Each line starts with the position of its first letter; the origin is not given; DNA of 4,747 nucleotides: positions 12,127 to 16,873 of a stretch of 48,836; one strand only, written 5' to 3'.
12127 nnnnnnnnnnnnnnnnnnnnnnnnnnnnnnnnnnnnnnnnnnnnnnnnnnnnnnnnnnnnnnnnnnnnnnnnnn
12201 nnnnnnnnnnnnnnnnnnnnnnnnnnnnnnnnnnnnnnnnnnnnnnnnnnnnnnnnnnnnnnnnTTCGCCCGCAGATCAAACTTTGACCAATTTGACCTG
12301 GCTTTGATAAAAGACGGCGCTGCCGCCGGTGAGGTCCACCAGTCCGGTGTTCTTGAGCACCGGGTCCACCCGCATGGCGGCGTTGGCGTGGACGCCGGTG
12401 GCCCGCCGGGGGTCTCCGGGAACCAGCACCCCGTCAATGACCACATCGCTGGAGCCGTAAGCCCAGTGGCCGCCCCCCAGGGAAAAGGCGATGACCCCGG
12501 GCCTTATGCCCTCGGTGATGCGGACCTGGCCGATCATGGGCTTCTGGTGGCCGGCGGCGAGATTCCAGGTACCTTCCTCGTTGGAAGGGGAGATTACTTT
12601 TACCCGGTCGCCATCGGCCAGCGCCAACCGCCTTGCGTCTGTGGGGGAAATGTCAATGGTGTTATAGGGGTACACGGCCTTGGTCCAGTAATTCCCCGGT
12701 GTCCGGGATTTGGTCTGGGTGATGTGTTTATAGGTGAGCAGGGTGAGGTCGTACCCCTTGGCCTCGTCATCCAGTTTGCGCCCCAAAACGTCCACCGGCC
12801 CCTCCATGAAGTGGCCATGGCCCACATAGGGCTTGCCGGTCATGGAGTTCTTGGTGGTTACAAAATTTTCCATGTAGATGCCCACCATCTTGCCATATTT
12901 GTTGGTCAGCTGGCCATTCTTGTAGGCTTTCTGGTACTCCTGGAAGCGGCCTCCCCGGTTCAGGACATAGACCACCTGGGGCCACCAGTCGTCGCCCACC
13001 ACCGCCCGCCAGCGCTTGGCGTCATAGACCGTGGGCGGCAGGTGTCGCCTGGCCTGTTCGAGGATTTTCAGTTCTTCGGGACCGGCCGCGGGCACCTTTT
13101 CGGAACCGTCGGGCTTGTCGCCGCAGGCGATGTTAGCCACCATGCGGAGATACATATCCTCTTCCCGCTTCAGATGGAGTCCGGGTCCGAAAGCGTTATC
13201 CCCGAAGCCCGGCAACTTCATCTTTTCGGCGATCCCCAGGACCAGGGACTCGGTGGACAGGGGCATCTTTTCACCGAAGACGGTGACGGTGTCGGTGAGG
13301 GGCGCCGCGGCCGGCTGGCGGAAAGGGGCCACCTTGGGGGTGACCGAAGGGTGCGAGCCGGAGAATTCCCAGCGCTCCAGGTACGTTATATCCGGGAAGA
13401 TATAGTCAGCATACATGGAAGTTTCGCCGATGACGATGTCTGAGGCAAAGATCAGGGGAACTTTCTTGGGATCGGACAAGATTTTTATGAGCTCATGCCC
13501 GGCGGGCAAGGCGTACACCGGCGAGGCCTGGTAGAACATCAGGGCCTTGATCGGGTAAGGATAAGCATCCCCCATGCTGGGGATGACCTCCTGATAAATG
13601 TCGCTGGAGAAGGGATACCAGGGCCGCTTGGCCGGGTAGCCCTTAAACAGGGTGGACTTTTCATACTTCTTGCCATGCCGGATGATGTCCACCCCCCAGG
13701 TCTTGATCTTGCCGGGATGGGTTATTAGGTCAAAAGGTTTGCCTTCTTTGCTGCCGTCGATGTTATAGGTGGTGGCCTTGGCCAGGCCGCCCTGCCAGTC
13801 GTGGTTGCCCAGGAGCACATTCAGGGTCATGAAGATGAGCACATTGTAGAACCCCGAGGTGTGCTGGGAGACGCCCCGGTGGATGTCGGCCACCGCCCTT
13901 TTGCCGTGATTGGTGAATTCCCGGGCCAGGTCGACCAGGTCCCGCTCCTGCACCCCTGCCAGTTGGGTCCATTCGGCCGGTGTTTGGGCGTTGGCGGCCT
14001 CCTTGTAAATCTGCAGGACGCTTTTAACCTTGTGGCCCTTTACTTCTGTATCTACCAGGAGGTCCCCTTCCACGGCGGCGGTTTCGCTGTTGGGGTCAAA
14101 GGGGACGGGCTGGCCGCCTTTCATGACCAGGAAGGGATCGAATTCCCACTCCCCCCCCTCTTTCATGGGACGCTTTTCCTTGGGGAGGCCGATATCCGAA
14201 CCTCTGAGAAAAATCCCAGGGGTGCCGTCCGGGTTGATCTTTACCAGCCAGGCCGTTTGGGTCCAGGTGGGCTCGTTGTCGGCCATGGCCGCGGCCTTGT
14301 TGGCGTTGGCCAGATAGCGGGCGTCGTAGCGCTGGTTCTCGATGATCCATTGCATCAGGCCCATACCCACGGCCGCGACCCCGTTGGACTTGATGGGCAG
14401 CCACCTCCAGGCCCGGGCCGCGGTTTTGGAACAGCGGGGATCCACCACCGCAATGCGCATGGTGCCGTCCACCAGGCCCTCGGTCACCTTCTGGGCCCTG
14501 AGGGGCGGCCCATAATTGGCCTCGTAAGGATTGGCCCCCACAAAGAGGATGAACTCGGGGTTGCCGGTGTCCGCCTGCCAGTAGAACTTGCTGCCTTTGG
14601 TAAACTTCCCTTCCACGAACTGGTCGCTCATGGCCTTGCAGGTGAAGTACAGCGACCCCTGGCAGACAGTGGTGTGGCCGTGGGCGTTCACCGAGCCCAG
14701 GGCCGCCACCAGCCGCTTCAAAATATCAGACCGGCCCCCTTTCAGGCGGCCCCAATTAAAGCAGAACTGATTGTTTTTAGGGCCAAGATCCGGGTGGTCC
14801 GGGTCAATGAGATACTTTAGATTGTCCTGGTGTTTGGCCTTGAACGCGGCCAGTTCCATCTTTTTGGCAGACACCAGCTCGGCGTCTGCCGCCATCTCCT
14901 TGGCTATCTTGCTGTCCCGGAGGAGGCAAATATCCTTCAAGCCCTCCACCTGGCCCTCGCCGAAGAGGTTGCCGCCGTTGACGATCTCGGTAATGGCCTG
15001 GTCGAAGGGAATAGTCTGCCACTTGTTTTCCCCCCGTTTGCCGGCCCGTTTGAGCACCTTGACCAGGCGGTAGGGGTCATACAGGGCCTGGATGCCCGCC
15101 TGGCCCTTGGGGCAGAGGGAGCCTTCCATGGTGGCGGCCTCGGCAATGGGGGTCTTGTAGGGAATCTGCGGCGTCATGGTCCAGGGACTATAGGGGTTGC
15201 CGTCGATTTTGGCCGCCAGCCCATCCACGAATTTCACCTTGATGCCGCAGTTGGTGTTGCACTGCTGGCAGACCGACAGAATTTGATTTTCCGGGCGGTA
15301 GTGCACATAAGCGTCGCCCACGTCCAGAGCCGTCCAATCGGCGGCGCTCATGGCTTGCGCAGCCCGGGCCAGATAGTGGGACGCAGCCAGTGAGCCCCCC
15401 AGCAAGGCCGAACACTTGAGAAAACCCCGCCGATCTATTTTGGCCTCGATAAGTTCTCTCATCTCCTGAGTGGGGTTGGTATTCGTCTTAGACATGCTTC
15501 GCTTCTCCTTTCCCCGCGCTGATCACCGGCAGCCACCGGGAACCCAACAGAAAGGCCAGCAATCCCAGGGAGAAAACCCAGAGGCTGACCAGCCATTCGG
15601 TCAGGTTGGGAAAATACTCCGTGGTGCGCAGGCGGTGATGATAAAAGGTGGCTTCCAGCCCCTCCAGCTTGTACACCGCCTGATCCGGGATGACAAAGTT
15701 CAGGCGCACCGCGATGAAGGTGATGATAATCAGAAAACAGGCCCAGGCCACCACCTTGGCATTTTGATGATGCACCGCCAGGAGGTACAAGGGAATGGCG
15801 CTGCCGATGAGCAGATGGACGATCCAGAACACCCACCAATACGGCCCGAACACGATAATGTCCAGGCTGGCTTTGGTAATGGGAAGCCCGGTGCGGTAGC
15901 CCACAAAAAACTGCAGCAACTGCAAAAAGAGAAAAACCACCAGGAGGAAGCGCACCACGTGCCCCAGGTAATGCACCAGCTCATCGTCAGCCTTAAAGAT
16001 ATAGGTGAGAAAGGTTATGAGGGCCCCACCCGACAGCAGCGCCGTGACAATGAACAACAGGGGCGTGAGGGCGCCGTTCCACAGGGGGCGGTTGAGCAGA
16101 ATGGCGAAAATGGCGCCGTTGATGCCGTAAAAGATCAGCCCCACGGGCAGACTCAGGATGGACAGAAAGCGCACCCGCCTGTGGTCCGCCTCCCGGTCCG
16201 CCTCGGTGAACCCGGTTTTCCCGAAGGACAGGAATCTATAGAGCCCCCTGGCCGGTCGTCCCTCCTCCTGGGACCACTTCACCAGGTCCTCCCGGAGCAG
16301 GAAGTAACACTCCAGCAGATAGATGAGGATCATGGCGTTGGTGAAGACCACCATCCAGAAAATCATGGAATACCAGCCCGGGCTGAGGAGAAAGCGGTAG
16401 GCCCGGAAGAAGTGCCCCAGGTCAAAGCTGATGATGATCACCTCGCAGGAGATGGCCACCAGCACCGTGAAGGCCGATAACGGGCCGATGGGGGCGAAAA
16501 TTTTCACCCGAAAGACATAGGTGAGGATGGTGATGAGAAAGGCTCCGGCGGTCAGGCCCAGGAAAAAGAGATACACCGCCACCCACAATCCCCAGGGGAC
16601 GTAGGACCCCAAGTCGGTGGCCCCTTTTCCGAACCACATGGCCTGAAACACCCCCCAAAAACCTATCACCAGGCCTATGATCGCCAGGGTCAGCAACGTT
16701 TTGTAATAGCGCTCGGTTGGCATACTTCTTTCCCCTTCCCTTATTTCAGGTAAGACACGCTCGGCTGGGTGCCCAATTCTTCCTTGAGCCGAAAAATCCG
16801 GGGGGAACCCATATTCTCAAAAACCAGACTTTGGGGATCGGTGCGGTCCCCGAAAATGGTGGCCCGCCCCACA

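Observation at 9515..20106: Nine-gene sigma54-driven operon fusing a TtrBCA-type molybdoenzyme to an SQR-like flavoprotein, DUF1641, an orphan receiver and a private Moco-maturation set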

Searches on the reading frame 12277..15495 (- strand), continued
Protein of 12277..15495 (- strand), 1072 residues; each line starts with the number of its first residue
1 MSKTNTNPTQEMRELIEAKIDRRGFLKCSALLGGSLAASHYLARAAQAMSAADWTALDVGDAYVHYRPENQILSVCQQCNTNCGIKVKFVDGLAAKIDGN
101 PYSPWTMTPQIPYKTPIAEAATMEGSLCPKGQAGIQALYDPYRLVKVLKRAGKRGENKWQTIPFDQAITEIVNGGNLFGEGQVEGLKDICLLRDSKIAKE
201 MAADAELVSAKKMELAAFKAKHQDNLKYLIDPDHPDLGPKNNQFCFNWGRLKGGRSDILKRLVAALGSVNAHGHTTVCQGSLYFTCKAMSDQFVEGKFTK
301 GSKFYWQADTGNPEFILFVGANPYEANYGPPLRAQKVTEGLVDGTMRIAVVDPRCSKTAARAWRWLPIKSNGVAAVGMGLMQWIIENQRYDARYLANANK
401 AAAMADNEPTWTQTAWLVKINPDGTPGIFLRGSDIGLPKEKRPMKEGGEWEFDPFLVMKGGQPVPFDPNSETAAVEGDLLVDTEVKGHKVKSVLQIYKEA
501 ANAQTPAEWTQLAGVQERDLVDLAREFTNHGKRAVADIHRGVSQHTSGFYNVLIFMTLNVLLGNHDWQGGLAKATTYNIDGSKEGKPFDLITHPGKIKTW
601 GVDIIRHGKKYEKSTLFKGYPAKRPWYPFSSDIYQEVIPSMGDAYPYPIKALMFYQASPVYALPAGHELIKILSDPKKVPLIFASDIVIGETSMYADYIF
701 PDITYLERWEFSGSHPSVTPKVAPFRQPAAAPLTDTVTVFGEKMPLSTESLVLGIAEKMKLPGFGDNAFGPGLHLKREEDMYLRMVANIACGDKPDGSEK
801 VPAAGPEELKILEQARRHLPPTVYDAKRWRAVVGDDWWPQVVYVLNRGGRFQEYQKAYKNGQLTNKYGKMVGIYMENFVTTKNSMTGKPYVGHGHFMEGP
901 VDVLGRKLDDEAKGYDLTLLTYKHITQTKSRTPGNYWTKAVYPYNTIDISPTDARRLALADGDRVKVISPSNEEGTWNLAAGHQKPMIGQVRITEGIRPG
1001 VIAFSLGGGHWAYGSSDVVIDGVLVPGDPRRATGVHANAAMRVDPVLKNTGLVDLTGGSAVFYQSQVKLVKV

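Call 30: get_annotated_region(hit=H15, flank=7000)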
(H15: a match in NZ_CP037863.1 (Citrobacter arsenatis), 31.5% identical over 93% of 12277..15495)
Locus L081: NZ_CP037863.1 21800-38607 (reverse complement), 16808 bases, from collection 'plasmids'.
description: Citrobacter arsenatis strain LY-1 plasmid unnamed2, complete sequence
organism: Citrobacter arsenatis (NCBI taxid 2546350)
taxonomy: Bacteria; Pseudomonadota; Gammaproteobacteria; Enterobacterales; Enterobacteriaceae; Citrobacter; Citrobacter arsenatis
host: -; source: cell culture,sediment; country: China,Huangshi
typing (MOB-suite, as given by PLSDB): conjugative; replicon IncFII; relaxase MOBF; mating-pair formation MPF_F
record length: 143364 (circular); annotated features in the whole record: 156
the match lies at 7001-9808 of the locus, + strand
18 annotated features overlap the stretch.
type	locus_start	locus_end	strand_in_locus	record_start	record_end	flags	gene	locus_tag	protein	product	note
CDS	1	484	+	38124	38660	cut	-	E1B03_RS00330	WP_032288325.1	GNAT family N-acetyltransferase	-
predicted_resistance_gene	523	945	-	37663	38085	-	arsC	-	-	glutaredoxin-dependent arsenate reductase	predicted by amrfinderplus; class ARSENIC; identity 99.29%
predicted_resistance_gene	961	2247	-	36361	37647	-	arsB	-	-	arsenite efflux transporter membrane subunit ArsB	predicted by amrfinderplus; class ARSENIC; identity 98.83%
CDS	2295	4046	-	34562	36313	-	arsA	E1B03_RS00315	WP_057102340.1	arsenite efflux transporter ATPase subunit ArsA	-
predicted_resistance_gene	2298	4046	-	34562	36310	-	arsA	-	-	arsenite efflux transporter ATPase subunit ArsA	predicted by amrfinderplus; class ARSENIC; identity 95.03%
predicted_resistance_gene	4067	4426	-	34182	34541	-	arsD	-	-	arsenite efflux transporter metallochaperone ArsD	predicted by amrfinderplus; class ARSENIC; identity 95.0%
CDS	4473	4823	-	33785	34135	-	-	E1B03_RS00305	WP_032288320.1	transcriptional regulator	-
CDS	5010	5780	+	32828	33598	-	dsrO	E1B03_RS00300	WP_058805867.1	sulfate reduction electron transfer complex DsrMKJOP subunit DsrO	GO:0019420 - dissimilatory sulfate reduction [Evidence IEA]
CDS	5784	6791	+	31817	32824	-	-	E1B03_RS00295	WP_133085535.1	hypothetical protein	-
CDS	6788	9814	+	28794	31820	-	-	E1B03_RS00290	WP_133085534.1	molybdopterin-dependent oxidoreductase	-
CDS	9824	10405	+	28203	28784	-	-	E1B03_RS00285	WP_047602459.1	hypothetical protein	-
CDS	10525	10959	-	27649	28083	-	-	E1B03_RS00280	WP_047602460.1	dual specificity protein phosphatase family protein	GO:0016311 - dephosphorylation [Evidence IEA]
CDS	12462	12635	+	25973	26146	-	-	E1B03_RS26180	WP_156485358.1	hypothetical protein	-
CDS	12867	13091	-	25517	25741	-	-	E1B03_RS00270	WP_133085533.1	dual specificity protein phosphatase family protein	-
CDS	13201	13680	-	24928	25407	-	-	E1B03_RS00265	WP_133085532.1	arsenate reductase ArsC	-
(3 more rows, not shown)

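Call 43: get_annotated_region(hit=H33, flank=8000)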
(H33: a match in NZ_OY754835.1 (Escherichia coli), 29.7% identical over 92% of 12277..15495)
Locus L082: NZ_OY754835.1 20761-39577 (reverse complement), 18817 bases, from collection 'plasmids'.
description: Escherichia coli isolate Reference plasmid pGPT21-003_1, complete sequence
organism: Escherichia coli (NCBI taxid 562)
taxonomy: Bacteria; Pseudomonadota; Gammaproteobacteria; Enterobacterales; Enterobacteriaceae; Escherichia; Escherichia coli
host: -; source: -; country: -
typing (MOB-suite, as given by PLSDB): non-mobilizable; replicon IncR,IncY
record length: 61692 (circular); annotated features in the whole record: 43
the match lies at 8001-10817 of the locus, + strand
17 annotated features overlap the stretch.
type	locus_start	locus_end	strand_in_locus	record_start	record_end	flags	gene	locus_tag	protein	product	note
CDS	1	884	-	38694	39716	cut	-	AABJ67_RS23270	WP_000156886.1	IS110 family transposase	-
CDS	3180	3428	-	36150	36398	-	fumD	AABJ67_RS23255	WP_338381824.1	fumarate hydratase FumD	-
CDS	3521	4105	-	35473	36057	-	ttrR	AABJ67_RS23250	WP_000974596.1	tetrathionate respiration response regulator TtrR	-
CDS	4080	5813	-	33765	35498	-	ttrS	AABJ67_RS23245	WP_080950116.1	tetrathionate respiration histidine kinase TtrS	-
CDS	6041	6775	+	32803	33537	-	ttrB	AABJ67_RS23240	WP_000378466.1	tetrathionate reductase subunit TtrB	-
CDS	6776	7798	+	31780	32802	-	ttrC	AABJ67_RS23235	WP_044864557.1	tetrathionate reductase subunit TtrC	-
CDS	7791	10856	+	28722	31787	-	ttrA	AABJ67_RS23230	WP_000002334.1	tetrathionate reductase subunit TtrA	-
CDS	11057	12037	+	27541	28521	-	-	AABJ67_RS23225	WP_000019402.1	IS5-like element IS5 family transposase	GO:0006313 - DNA transposition [Evidence IEA]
CDS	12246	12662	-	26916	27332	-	-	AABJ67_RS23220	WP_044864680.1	type II toxin-antitoxin system VapC family toxin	-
CDS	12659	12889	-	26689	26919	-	vapB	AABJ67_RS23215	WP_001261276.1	type II toxin-antitoxin system VapB family antitoxin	-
CDS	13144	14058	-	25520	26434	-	-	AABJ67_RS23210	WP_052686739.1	Abi family protein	-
CDS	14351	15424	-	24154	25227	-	-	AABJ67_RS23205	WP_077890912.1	type II toxin-antitoxin system RelB/DinJ family antitoxin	GO:0006355 - regulation of DNA-templated transcription [Evidence IEA]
CDS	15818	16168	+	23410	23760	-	-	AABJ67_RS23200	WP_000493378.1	hypothetical protein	-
CDS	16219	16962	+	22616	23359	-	-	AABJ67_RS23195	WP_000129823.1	hypothetical protein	-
CDS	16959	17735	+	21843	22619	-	-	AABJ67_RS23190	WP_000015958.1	site-specific integrase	GO:0015074 - DNA integration [Evidence IEA]; GO:0006310 - DNA recombination [Evidence IEA]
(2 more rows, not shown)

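Call 74: search_protein_families(library=pfam, proteins=[L077:5708-6853:+, L077:6838-8322:+, L077:8264-8986:+, L077:9340-9684:+, L077:2603-4549:-, L080:6657-6998:+, L080:6991-7308:+, L080:7543-8658:+, L080:8673-9572:+, L080:4628-5782:-], max_evalue=0.0001)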
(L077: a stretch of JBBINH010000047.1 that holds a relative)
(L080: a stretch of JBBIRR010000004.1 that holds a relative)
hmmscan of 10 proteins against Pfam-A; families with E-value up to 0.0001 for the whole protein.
L077:5708-6853:+ (381 aa): 1 family
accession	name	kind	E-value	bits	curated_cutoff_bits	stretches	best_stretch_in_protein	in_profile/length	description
PF12974.12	Phosphonate-bd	-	3.5e-66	223.5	27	1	128-368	2-242/242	ABC transporter, phosphonate, periplasmic substrate-binding protein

L077:6838-8322:+ (494 aa): 5 families
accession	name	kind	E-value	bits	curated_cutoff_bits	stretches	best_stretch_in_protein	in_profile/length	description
PF02518.31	HATPase_c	-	2.3e-19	70.3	26.4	1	393-488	3-110/111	Histidine kinase-, DNA gyrase B-, and HSP90-like ATPase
PF00672.30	HAMP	-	2.3e-14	53.9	25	1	210-260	2-52/53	HAMP domain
PF07730.19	HisKA_3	-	3.2e-14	53.7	24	1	287-352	1-68/68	Histidine kinase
PF17203.10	sCache_3_2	-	6.4e-11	42.9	28.4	1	63-187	6-137/140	Single cache domain 3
PF13581.12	HATPase_c_2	-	2.7e-06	27.8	27.4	1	378-444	15-85/127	Histidine kinase-like ATPase domain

L077:8264-8986:+ (240 aa): 3 families
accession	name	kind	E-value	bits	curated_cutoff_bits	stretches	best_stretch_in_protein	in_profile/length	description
PF00072.30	Response_reg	-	6.6e-26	91.1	30.2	1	30-142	1-111/111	Response regulator receiver domain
PF00196.25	GerE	-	5.3e-19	68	23.5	1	177-232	2-57/57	Bacterial regulatory proteins, luxR family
PF08281.18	Sigma70_r4_2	-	1.6e-09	37.7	25.7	1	176-220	9-54/54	Sigma-70, region 4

L077:9340-9684:+ (114 aa): 1 family
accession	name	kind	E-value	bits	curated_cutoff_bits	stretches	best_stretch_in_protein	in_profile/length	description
PF02452.23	PemK_toxin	-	1e-06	29.3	23.1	1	7-107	3-108/109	PemK-like, MazF-like toxin of type II toxin-antitoxin system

L077:2603-4549:- (648 aa): 2 families
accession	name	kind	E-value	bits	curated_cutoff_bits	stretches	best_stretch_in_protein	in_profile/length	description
PF03841.19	SelA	-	3.6e-130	434.7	22.8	1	266-627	1-366/367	L-seryl-tRNA selenium transferase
PF12390.13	Se-cys_synth_N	-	7.7e-08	32.8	22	1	193-232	1-40/40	Selenocysteine synthase N terminal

L080:6657-6998:+ (113 aa): 0 families

L080:6991-7308:+ (105 aa): 0 families

L080:7543-8658:+ (371 aa): 0 families

L080:8673-9572:+ (299 aa): 2 families
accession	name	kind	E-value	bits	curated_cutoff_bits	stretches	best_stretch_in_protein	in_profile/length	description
PF13247.11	Fer4_11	-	1.1e-19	70.9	26.2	2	122-187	3-64/100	4Fe-4S dicluster domain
PF13237.11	Fer4_10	-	3.5e-05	24.1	25.5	1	77-140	2-51/53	4Fe-4S dicluster domain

L080:4628-5782:- (384 aa): 1 family
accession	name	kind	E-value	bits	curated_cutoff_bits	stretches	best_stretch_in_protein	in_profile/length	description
PF01075.23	Glyco_transf_9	-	7e-40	137.3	22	1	108-344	3-236/247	Glycosyltransferase family 9 (heptosyltransferase)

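Call 82: search_protein_representatives(protein=window:12277-15495:-)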
Query: 1072 residues. Proteins with E-value up to 0.001 (for the whole library): 3125; up to 1e-10: 1248; up to 1e-30: 331. The best 150 are listed.
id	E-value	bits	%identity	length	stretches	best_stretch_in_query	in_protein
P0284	0.0e+00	1312.0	55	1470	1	22-1069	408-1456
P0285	0.0e+00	1228.0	53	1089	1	18-1069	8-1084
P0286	0.0e+00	1015.3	48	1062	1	14-1071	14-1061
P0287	7.2e-289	977.6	45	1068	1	19-1070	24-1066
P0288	7.1e-285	964.4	47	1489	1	19-1072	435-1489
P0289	1.1e-269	914.1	47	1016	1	21-1071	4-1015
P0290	4.8e-257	872.2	45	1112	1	17-1072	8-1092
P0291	3.1e-252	856.3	44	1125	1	22-1059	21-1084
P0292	7.2e-217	739.2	47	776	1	301-1072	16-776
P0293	2.6e-215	734.1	66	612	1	20-498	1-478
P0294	1.6e-207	708.3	54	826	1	22-608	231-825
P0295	3.3e-199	680.7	44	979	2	230-1072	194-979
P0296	1.2e-192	659.1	40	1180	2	15-854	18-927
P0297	2.2e-185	634.9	41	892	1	215-1071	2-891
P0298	7.9e-173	593.4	41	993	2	73-792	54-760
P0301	8.2e-168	576.8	43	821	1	309-1072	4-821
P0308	8.6e-151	520.4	37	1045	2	230-1072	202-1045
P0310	7.1e-135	467.7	44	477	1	593-1072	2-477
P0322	1.3e-119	417.2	34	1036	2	229-1072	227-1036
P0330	3.5e-115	402.5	35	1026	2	230-1072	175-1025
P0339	2.6e-110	386.4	47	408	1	663-1072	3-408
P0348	6.6e-105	368.5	37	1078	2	241-1072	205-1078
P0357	3.1e-101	356.3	35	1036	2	230-1072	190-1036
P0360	4.1e-101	355.9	49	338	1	730-1072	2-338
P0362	1.2e-99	351.0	32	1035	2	225-1072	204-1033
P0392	3.4e-82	293.3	33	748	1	309-1072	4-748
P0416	1.7e-67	244.6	42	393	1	701-1072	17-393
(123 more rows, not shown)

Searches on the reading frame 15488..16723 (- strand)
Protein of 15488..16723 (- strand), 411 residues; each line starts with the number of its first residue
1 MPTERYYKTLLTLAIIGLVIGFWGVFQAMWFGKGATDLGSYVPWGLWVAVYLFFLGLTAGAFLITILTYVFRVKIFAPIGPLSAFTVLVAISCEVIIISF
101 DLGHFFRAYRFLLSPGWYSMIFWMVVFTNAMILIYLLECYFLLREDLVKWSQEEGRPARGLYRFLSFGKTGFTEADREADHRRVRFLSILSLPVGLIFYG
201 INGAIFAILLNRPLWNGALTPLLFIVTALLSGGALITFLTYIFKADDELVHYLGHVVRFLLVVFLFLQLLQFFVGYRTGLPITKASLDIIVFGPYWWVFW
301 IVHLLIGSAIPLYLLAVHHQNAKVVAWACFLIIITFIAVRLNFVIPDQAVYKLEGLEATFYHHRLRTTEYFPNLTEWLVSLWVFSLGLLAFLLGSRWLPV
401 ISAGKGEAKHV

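Call 3: search_protein_families(library=pfam, proteins=[window:15488-16723:-], max_evalue=0.01)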
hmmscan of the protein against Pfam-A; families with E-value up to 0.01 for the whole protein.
window:15488-16723:- (411 aa): 2 families
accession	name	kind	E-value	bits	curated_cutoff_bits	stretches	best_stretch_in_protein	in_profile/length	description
PF03916.19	NrfD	-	1.4e-33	117.3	25.8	1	41-348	8-309/313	Polysulphide reductase, NrfD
PF04976.17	DmsC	-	0.00056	19.9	22.3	1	185-271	115-200/275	DMSO reductase anchor subunit (DmsC)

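Call 9: search_protein_families(library=ncbifam, proteins=[window:15488-16723:-], max_evalue=0.01)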
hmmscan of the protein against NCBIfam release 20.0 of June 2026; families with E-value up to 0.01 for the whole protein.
window:15488-16723:- (411 aa): 4 families
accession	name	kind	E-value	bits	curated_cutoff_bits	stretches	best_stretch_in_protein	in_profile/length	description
NF045798.1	DsrP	equivalog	3.1e-17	63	350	2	4-145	10-146/346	sulfate reduction electron transfer complex DsrMKJOP subunit DsrP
NF041784.1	mnquin_red_QrcD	equivalog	7.4e-12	45.2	570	2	10-134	19-145/408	menaquinone reductase integral membrane subunit QrcD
NF008133.1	PRK10881.1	equivalog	2.2e-09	37.2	450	1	18-402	23-375/377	Ni/Fe-hydrogenase cytochrome b subunit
TIGR03148.1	cyt_nit_nrfD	equivalog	4.5e-07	29.4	347.6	1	44-335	10-293/316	cytochrome c nitrite reductase subunit NrfD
